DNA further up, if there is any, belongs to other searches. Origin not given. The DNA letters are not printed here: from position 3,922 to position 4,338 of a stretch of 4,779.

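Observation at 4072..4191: Strongly SD-preceded 39-codon ORF between the mob operon and the Xer site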

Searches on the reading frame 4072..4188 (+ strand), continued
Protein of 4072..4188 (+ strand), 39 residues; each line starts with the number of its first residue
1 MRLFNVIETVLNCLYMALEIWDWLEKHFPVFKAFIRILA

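Call 52: find_encoding_contigs(protein=P0095, flank=4000, max_places=4)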
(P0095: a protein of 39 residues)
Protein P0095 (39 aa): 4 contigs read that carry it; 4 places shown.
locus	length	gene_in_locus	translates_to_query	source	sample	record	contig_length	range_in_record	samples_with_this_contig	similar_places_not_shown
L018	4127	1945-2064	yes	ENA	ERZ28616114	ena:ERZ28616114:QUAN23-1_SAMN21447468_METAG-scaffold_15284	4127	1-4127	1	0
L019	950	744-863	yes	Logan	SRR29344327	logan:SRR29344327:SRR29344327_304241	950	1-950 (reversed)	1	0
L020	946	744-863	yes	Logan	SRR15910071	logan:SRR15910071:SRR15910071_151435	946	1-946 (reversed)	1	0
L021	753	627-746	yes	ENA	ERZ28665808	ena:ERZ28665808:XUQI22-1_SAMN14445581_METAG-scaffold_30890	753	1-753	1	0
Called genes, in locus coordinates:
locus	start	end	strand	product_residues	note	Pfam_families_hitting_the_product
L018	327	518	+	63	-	PF01815:Rop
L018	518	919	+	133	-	PF12728:HTH_17 (weak)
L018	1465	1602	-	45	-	-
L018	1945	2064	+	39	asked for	-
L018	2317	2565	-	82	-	-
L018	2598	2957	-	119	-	-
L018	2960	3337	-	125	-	-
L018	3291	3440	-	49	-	-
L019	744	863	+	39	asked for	-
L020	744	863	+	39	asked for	-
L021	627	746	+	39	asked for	-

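Call 53: find_encoding_contigs(protein=P0093, flank=4000, max_places=4)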
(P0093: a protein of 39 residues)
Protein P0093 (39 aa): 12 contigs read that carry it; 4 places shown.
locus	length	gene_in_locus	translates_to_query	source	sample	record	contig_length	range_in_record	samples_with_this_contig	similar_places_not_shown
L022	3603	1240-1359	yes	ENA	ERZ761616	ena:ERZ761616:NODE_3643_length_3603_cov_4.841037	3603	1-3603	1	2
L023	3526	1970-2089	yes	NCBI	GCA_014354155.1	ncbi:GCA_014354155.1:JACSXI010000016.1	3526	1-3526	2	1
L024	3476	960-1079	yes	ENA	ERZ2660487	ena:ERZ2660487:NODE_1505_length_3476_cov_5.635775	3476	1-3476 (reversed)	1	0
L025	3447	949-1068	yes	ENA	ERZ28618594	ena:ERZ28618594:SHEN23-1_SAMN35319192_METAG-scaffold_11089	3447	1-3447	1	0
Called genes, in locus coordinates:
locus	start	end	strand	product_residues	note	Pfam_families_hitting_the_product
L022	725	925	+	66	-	-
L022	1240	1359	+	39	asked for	-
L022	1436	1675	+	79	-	-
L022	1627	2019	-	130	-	-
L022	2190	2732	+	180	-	PF27200:YjaZ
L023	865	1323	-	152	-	-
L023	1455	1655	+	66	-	-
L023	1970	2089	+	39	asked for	-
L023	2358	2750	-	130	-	-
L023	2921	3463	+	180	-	PF27200:YjaZ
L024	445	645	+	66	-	-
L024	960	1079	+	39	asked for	-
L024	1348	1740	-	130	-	-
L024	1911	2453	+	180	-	PF27200:YjaZ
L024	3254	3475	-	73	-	?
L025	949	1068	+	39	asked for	-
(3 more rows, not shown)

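Call 54: find_encoding_contigs(protein=P0096, flank=4000, max_places=4)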
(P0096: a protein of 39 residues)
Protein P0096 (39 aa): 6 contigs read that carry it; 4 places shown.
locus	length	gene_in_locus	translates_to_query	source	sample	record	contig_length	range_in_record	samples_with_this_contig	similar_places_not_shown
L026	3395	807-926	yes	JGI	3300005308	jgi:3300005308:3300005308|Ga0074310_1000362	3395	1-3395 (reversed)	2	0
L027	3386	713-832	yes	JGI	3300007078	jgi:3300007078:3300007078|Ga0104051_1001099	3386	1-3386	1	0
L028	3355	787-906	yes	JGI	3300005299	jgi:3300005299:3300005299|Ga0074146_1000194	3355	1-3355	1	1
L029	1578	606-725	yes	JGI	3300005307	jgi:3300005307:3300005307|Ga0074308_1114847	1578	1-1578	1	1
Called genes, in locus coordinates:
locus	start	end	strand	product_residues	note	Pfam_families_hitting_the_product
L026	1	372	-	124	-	?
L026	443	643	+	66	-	-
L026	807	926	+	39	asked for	-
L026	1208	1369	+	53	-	-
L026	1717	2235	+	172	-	-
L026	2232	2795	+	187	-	-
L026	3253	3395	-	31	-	?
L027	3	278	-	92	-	?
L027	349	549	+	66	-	-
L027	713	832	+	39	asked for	-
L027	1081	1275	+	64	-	-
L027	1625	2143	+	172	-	-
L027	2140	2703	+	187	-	-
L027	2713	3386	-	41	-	?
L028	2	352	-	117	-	?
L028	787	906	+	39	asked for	-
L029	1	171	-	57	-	?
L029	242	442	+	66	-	-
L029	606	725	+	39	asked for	-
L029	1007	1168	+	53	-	-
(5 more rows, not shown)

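Call 57: find_related_loci(query=A3, collection=genome_contigs, flank=4000)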
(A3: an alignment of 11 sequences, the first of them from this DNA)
Query A3 (39 aa) in genome_contigs; peptide patterns used: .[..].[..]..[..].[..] (x = any residue, [..] = any of these).
56 stretches matched a pattern; 6 encode a relative of the query (tblastn E <= 1e-3); 6 distinct loci.
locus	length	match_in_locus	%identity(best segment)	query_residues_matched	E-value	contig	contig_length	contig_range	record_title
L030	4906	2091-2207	100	1-39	9e-24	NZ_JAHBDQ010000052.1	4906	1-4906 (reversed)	Pseudomonas sp. A-RE-19 NODE_57, whole genome shotgun sequence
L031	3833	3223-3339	100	1-39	9e-24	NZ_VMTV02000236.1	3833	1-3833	Vogesella mureinivorans strain 389 NODE_37_length_3833_cov_3.116520, whole genome shotgun sequence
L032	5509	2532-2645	68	1-38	1e-16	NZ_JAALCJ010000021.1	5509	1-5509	Enterobacter cloacae strain M-7 NODE_21_length_5509_cov_231.856, whole genome shotgun sequence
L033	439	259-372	68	1-38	2e-17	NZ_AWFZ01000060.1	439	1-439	Siccibacter turicensis LMG 23730 strain LMG23730T contig148, whole genome shotgun sequence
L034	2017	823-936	68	1-38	1e-16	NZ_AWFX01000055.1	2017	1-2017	Franconibacter helveticus LMG 23732 strain LMG23732T contig151, whole genome shotgun sequence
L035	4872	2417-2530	68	1-38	1e-16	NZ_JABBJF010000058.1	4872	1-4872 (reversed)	Kluyvera sichuanensis strain 090646 contig00058, whole genome shotgun sequence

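Call 69: search_protein_families(library=phrogs, alignment_id=A3, max_evalue=1)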
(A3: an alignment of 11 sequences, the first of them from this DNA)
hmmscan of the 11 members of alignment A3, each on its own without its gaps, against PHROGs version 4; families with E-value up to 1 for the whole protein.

A. member 1, seq(39 aa): 1 family
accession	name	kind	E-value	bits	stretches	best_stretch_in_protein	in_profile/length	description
phrog_12781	-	unknown function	0.11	13.6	1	8-31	10-33/45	-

B. families by the number of members that match (of 11 scanned): 3 families
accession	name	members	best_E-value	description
phrog_13448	-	6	0.018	-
phrog_12781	-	5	0.051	-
phrog_26288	-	1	0.34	-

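Call 70: search_protein_families(library=padloc, alignment_id=A3, max_evalue=1)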
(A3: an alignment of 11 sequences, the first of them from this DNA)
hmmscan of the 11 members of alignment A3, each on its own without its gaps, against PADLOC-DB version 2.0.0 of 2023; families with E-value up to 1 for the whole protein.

A. member 1, seq(39 aa): 0 families

B. families by the number of members that match (of 11 scanned): 0 families

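Call 71: search_solved_structures(query=A3, max_evalue=10)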
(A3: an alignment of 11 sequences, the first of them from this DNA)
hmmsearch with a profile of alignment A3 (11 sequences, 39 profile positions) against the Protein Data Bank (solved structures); distinct sequences matched with E-value up to 10: 0.

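Call 87: search_protein_families(library=pfam, proteins=[L023:1455-1652:+, L023:2358-2747:-, L023:865-1320:-, L026:1717-2232:+, L026:2232-2792:+, L018:2598-2954:-, L018:2960-3334:-, L018:2317-2562:-], max_evalue=0.01)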
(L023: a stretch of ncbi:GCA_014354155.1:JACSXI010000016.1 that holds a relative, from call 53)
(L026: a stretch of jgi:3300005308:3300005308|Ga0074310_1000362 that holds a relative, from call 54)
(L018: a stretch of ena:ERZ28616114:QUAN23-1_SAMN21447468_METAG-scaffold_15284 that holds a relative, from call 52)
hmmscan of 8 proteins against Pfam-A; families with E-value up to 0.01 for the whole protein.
L023:1455-1652:+ (66 aa): 1 family
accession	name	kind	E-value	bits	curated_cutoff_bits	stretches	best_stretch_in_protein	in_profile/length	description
PF18495.6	VbhA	-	0.0063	16.9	25.9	0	12-57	3-46/47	Antitoxin VbhA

L023:2358-2747:- (129 aa): 0 families

L023:865-1320:- (151 aa): 0 families

L026:1717-2232:+ (172 aa): 0 families

L026:2232-2792:+ (187 aa): 0 families

L018:2598-2954:- (118 aa): 0 families

L018:2960-3334:- (124 aa): 0 families

L018:2317-2562:- (81 aa): 0 families
